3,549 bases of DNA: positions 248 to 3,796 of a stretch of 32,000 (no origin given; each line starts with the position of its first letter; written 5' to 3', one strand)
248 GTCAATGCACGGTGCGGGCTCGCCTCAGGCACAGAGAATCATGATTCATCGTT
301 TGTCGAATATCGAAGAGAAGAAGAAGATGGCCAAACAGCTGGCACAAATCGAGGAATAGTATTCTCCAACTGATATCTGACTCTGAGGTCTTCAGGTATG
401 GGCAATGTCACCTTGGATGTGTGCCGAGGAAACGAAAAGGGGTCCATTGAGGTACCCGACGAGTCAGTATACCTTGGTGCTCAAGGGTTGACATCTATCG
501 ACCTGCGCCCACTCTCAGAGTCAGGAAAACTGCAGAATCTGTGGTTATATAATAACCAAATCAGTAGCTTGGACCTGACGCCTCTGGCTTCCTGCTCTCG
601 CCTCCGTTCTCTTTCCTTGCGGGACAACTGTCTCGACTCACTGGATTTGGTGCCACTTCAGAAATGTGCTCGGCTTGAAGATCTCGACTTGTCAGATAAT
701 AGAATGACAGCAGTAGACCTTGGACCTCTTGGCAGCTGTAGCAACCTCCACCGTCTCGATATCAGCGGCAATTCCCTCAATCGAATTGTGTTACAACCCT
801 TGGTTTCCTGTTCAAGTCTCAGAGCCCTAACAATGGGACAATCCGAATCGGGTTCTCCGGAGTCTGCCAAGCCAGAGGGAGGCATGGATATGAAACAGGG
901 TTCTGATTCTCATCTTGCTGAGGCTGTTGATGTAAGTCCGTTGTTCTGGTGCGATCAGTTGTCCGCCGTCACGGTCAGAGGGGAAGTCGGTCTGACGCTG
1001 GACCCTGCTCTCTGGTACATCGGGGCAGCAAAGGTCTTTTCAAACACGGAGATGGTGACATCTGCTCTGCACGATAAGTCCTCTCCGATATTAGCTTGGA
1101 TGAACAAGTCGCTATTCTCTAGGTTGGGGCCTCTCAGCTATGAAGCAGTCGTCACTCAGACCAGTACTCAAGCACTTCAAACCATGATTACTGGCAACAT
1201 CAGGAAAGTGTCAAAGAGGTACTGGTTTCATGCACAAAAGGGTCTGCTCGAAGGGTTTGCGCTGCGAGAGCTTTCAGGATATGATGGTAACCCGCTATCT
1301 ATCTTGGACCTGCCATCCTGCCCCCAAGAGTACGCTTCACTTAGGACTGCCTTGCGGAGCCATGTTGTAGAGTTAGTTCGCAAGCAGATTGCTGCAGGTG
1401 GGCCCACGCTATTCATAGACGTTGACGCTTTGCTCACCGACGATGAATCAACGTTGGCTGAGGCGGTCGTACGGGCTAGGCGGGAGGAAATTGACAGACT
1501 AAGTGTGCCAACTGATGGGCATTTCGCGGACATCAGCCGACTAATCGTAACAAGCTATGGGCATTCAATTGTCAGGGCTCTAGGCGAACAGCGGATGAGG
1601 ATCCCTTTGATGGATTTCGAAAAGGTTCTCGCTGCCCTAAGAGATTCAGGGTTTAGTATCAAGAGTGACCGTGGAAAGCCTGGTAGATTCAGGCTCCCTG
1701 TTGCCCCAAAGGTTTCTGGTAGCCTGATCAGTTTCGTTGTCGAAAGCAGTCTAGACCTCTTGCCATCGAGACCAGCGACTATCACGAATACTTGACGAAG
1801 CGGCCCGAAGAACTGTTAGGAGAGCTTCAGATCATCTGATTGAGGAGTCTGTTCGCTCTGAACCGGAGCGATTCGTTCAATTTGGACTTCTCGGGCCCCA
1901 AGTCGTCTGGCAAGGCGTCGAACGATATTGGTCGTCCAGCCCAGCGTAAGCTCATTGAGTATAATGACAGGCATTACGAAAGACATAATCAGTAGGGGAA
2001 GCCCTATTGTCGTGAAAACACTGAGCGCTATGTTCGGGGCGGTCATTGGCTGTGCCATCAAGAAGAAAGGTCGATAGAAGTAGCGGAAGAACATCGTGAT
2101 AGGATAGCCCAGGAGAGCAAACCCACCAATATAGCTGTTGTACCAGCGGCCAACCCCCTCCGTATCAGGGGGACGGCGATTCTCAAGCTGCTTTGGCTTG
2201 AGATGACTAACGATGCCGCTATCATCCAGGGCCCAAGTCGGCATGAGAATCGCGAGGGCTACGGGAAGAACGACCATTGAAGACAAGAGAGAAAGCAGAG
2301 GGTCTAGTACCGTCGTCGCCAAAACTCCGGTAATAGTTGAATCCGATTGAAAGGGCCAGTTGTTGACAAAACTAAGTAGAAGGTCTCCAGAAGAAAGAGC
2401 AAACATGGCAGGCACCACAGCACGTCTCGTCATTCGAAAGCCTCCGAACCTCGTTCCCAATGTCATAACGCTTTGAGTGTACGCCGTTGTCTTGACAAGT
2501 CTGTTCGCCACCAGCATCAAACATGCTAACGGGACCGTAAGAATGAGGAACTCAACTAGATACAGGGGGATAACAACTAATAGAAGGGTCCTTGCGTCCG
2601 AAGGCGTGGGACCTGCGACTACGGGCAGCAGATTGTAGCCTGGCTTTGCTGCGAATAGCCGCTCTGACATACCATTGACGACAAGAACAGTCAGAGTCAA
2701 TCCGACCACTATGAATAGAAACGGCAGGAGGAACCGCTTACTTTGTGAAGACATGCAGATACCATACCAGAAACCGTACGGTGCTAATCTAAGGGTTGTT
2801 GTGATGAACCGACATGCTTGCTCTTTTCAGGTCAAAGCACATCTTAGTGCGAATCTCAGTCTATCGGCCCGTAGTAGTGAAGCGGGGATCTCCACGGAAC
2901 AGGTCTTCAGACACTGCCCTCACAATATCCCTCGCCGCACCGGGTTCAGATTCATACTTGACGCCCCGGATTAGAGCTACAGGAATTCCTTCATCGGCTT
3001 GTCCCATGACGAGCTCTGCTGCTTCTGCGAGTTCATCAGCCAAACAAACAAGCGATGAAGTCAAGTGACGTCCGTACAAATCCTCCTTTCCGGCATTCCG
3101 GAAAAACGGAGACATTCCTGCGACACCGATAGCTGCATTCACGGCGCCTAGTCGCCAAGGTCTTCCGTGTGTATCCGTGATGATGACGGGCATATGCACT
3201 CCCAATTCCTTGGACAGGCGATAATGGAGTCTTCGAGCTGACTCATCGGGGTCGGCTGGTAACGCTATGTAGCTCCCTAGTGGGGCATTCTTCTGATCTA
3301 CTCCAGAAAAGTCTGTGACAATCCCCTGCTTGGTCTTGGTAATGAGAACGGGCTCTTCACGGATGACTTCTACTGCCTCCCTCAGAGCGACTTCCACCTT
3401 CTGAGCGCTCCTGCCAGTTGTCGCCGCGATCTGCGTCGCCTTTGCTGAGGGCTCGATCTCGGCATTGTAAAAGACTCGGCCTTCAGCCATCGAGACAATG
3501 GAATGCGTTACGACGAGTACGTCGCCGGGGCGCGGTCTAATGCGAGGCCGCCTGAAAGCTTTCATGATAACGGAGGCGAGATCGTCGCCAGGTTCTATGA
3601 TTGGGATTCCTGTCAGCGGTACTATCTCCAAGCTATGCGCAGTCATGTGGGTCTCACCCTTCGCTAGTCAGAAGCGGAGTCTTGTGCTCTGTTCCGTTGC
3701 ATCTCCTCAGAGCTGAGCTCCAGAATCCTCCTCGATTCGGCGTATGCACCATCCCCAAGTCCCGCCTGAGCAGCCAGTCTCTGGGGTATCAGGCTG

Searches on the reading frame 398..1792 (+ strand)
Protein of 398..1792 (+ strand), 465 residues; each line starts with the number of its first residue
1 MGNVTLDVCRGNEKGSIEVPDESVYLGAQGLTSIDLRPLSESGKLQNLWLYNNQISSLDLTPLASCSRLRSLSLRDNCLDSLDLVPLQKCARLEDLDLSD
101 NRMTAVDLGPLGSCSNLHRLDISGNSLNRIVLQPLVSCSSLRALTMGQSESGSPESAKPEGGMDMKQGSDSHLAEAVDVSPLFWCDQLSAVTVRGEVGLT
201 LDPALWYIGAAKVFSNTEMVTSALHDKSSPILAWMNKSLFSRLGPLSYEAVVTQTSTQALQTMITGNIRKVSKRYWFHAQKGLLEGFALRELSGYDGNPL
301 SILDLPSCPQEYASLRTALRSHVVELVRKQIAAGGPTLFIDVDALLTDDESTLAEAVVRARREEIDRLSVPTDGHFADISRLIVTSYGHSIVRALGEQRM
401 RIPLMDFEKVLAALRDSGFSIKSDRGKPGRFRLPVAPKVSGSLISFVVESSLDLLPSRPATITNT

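Call 21: search_protein_families(library=pfam, proteins=[window:398-1792:+], max_evalue=0.00001)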
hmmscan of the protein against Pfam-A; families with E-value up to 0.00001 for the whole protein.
window:398-1792:+ (465 aa): 2 families
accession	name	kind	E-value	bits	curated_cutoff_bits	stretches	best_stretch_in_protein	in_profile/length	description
PF13855.12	LRR_8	-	1.7e-14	53.8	27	2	44-102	2-60/61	Leucine rich repeat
PF12799.13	LRR_4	-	2.6e-13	50.2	27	2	44-83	2-40/44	Leucine Rich repeats (2 copies)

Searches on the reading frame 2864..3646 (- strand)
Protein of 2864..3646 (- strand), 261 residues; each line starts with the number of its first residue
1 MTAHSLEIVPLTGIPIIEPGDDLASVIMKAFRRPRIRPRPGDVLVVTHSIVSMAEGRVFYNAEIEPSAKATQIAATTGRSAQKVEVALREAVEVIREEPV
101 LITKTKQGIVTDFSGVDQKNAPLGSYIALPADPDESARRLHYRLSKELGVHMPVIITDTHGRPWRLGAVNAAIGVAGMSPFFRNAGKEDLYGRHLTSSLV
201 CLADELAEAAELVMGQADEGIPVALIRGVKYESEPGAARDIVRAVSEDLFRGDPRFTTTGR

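Call 21: search_protein_families(library=pfam, proteins=[window:2864-3646:-], max_evalue=0.00001)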
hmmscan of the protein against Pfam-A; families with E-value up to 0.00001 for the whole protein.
window:2864-3646:- (261 aa): 1 family
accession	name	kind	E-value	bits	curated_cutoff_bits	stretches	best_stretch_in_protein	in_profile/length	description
PF01996.21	F420_ligase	-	9e-69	231.7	25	1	14-228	4-218/218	F420-0:Gamma-glutamyl ligase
